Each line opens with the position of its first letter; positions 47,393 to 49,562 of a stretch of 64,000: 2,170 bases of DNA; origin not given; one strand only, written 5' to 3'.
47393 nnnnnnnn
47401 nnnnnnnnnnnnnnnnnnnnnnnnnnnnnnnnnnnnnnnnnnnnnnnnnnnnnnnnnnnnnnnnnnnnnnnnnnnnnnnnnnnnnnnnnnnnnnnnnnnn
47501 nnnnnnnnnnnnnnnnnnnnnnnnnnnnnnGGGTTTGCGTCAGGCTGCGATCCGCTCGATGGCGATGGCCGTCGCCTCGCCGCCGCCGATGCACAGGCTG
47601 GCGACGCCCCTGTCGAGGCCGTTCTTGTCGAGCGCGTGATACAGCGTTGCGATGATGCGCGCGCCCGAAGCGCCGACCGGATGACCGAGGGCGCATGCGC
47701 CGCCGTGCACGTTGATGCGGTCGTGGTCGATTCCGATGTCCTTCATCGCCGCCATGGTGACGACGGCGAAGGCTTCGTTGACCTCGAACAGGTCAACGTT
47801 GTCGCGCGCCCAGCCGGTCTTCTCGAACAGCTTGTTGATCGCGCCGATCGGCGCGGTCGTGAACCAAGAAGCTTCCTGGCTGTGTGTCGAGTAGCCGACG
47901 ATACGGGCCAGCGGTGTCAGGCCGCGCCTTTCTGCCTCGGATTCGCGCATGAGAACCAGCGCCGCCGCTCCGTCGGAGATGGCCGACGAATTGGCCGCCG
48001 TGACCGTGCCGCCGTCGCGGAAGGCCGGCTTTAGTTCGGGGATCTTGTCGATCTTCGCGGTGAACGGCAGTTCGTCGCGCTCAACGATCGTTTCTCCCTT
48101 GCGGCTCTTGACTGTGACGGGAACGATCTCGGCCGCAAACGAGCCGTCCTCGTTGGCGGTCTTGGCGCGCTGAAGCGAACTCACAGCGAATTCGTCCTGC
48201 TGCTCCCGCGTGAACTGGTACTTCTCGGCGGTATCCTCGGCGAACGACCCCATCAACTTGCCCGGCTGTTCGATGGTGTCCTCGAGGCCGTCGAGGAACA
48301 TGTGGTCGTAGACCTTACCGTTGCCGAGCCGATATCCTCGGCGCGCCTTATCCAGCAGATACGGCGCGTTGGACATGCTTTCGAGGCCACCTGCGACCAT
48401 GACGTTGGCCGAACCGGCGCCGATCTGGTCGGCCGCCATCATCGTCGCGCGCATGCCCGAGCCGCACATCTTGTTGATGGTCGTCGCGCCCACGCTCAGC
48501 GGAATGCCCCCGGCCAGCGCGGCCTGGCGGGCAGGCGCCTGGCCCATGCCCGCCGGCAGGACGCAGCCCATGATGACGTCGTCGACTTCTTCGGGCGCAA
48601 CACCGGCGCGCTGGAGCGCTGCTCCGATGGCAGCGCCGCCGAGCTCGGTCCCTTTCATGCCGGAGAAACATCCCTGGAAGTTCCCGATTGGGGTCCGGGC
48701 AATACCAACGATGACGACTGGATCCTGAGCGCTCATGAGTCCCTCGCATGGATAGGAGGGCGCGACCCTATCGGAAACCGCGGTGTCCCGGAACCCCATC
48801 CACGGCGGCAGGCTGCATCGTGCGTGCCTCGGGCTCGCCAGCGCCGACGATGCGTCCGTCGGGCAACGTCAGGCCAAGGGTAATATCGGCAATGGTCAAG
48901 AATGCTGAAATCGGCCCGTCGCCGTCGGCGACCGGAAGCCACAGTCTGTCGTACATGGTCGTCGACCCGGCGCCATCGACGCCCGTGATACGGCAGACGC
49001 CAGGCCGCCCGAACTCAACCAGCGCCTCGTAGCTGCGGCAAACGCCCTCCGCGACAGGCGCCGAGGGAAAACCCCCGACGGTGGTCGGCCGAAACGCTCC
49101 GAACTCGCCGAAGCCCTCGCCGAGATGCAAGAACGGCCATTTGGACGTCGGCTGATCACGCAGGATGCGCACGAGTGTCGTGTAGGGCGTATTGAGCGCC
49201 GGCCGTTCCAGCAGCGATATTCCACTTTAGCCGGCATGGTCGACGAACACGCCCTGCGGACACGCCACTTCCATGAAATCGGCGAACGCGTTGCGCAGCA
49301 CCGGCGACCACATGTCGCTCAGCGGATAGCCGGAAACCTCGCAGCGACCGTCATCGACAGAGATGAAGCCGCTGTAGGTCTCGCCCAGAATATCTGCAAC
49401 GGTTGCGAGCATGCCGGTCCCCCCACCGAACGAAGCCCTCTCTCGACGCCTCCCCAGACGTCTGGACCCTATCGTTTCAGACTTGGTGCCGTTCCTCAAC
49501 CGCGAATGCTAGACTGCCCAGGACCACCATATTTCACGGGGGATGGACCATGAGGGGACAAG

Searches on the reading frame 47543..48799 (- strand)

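Call 53: search_protein_families(library=pfam, proteins=[window:47543-48799:-], max_evalue=0.00001)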
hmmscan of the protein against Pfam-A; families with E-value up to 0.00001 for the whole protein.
window:47543-48799:- (419 aa): 2 families
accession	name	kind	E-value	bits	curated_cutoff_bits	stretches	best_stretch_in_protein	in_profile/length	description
PF00108.29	Thiolase_N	-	9.2e-90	301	26.4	1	28-287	1-260/260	Thiolase, N-terminal domain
PF02803.24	Thiolase_C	-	1.7e-42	144.4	27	1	294-416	1-123/123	Thiolase, C-terminal domain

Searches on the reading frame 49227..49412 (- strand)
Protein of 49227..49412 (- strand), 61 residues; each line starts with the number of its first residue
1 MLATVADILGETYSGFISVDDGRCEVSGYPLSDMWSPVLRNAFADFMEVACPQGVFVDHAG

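Call 45: find_encoding_contigs(protein=window:49227-49412:-, flank=5000, max_places=6)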
Protein window:49227-49412:- (61 aa): 1 contig read that carries it; 1 place shown.
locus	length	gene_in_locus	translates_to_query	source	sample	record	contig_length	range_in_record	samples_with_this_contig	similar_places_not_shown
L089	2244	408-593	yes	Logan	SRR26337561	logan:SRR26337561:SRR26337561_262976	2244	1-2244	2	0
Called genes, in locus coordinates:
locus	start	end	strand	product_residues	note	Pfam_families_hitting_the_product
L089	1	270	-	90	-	?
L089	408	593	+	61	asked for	-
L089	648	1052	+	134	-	-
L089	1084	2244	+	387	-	?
